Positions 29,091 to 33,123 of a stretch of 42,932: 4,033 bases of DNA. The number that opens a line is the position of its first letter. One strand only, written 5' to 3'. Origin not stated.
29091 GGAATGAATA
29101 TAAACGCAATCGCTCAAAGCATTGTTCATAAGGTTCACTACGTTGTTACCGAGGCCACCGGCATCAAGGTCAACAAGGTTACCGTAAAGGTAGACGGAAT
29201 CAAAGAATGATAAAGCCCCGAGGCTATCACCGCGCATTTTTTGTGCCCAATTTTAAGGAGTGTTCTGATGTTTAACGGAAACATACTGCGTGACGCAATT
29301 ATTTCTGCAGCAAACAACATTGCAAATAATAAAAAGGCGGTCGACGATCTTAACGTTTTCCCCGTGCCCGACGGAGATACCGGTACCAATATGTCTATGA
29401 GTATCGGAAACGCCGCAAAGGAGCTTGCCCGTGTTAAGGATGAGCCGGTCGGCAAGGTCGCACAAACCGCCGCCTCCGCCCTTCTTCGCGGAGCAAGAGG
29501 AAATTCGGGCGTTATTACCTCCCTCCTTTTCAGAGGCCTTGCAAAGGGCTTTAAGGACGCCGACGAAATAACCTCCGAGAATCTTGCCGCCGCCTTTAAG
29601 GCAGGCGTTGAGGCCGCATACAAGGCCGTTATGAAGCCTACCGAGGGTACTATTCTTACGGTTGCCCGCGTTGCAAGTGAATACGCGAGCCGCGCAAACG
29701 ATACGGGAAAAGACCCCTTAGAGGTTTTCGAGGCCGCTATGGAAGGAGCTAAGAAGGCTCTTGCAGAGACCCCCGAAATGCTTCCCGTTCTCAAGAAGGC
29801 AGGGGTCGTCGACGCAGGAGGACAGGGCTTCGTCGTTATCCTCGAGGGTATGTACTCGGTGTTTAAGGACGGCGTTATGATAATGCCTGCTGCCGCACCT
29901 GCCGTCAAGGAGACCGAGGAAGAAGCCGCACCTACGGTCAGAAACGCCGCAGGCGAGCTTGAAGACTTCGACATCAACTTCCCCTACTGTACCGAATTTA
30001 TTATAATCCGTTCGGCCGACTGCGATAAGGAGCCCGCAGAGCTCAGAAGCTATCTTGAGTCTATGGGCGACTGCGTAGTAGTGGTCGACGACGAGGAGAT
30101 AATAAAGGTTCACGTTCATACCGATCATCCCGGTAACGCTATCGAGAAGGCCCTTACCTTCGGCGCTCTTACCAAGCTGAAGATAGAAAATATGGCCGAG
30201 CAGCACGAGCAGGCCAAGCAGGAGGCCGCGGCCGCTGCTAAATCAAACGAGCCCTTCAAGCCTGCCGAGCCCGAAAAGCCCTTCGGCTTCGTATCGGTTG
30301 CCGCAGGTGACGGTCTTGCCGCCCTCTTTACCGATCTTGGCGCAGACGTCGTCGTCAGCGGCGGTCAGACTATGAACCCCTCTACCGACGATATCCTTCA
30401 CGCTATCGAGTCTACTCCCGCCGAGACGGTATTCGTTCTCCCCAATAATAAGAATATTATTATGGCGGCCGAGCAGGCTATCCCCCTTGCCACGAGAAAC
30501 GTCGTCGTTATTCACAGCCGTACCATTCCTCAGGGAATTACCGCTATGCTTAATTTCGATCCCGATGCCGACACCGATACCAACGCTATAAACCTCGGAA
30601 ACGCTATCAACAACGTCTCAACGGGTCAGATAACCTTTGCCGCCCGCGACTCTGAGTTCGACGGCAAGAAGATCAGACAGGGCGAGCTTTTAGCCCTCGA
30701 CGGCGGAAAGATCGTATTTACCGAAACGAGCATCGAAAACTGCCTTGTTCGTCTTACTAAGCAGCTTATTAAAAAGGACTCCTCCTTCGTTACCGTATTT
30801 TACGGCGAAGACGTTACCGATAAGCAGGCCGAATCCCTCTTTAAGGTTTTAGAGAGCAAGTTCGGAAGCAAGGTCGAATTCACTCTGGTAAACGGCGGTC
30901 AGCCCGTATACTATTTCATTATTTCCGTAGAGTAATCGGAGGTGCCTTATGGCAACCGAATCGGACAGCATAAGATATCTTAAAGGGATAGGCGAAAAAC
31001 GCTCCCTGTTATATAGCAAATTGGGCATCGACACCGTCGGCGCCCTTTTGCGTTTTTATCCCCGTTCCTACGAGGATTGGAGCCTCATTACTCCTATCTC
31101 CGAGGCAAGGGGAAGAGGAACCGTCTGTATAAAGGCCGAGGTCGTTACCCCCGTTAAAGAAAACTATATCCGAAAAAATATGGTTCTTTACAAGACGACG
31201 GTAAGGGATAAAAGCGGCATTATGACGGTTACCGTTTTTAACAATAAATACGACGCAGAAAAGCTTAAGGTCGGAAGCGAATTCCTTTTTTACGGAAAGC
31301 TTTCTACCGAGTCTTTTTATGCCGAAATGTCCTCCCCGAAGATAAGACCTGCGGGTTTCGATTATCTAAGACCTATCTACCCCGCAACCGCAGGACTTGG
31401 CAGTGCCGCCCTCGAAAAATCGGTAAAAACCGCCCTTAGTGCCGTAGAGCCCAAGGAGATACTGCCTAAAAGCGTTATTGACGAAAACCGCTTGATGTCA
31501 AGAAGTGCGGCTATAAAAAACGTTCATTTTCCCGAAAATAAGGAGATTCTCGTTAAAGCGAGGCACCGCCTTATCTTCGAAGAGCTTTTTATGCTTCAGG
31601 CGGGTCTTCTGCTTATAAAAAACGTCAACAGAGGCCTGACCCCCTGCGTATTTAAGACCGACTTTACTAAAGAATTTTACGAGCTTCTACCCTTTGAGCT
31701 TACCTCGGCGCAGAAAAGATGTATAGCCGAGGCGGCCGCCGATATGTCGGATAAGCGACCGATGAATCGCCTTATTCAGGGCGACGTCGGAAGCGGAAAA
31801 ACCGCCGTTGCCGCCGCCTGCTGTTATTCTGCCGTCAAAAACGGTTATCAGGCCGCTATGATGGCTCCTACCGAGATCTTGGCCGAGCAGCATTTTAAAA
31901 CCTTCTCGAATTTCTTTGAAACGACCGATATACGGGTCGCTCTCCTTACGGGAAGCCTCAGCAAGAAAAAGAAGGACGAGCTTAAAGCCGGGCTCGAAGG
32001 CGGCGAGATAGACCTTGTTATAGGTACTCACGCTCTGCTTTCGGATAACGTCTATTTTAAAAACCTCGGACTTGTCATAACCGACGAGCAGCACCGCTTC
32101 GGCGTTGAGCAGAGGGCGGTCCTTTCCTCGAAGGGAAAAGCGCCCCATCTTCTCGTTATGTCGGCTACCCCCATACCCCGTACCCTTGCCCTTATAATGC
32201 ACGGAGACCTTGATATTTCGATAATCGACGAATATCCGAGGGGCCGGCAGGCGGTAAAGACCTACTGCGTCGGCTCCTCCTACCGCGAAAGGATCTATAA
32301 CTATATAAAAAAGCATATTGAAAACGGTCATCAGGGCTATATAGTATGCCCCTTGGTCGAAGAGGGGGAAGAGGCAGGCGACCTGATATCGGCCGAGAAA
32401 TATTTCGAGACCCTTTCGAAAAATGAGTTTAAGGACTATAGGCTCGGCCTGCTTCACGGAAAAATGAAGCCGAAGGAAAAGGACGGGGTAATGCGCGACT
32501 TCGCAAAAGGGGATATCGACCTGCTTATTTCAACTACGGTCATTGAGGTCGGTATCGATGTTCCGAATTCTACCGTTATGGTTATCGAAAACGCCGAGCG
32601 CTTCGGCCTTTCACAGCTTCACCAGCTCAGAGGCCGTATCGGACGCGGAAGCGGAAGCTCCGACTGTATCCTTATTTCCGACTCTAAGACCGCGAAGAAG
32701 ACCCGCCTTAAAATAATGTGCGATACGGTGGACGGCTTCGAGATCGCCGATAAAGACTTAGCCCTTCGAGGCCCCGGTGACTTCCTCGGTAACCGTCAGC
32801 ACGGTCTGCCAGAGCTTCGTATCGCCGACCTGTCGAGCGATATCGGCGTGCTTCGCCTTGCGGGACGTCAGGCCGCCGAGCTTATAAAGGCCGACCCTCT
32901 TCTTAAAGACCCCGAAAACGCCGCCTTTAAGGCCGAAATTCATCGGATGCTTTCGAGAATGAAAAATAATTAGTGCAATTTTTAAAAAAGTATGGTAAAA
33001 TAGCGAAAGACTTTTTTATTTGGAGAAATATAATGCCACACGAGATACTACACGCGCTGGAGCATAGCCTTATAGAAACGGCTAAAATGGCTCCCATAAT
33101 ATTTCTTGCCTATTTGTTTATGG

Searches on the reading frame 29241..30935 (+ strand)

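Call 61: search_protein_families(library=pfam, proteins=[window:29241-30935:+], max_evalue=0.01)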
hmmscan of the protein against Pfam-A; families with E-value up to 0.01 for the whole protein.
window:29241-30935:+ (564 aa): 3 families
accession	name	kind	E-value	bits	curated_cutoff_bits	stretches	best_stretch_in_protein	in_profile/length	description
PF13684.11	FakA-like_C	-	4e-81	271.9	23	1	349-564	1-216/216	Fatty acid kinase subunit A-like, C-terminal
PF02734.22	Dak2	-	1.9e-45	155.3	27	1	41-205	1-173/174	DAK2 domain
PF21645.3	FakA-like_M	-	3.7e-30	104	24.9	1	247-324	2-79/80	Fatty acid kinase subunit A-like, middle domain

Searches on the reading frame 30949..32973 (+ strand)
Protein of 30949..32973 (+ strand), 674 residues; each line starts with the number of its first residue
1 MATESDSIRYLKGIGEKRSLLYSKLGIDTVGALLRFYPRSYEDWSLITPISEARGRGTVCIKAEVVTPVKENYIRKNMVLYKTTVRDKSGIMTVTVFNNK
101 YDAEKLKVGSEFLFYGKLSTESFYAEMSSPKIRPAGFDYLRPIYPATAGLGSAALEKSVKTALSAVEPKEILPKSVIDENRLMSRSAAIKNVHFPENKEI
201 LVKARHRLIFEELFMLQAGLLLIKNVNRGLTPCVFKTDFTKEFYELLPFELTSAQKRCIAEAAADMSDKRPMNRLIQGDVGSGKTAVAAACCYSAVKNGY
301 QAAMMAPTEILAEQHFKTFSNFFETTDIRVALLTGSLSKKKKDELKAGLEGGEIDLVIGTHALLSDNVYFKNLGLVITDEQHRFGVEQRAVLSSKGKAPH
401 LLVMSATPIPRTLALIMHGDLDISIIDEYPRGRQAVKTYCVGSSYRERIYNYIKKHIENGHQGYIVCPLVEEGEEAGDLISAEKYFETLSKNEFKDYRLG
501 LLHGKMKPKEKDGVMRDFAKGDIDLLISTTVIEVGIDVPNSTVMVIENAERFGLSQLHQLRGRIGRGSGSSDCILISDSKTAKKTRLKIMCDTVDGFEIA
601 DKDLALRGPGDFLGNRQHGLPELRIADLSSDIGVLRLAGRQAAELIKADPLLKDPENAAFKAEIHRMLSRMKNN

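Call 61: search_protein_families(library=pfam, proteins=[window:30949-32973:+], max_evalue=0.01)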
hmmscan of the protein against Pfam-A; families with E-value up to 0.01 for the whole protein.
window:30949-32973:+ (674 aa): 7 families
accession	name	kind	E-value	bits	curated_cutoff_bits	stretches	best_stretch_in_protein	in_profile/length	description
PF00270.35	DEAD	-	3.1e-26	92.5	26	1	253-413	2-164/167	DEAD/DEAH box helicase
PF00271.37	Helicase_C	-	3.5e-23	82.4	23.5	1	450-566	7-108/110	Helicase conserved C-terminal domain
PF17191.10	RecG_wedge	-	4.5e-22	78.8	23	1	8-166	2-162/162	RecG wedge domain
PF04851.21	ResIII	-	7.9e-15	55.6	22.5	1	249-408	2-162/164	Type III restriction enzyme, res subunit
PF19833.4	RecG_dom3_C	-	8.6e-14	51.8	26.8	1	593-667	1-76/87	ATP-dependent DNA helicase RecG, domain 3, C-terminal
PF01336.31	tRNA_anti-codon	-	0.00024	21.4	27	1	75-121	12-60/75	OB-fold nucleic acid binding domain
PF13191.12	AAA_16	-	0.0022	18.9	32.6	1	259-335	12-85/167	AAA ATPase domain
